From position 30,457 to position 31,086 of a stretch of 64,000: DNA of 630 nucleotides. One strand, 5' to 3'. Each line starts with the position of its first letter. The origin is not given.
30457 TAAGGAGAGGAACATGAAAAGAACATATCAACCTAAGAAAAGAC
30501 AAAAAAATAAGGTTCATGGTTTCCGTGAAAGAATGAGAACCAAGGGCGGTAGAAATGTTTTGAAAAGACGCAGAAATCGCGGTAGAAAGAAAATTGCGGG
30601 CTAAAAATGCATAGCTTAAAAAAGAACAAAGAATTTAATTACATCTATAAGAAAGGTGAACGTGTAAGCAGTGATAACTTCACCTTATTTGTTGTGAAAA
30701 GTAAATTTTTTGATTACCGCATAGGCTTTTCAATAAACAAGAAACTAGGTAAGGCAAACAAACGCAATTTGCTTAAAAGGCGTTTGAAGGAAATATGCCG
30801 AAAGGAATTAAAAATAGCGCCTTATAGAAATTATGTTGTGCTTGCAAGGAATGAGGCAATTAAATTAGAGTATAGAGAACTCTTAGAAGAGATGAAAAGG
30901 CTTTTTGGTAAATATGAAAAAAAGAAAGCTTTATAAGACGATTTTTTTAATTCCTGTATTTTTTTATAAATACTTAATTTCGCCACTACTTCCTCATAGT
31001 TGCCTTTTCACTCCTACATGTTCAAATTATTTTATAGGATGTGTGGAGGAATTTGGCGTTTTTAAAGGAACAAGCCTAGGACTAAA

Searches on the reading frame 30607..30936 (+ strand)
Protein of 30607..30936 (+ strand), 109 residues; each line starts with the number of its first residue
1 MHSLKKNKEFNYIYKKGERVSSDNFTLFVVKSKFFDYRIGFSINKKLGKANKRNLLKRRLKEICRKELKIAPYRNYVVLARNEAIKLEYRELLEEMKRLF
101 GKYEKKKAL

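Call 11: search_protein_families(library=pfam, proteins=[window:30607-30936:+])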
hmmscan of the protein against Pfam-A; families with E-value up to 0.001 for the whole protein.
window:30607-30936:+ (109 aa): 1 family
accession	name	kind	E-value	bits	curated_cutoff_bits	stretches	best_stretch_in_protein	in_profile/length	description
PF00825.24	Ribonuclease_P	-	3.8e-26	91.7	22.3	1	2-103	5-108/109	Ribonuclease P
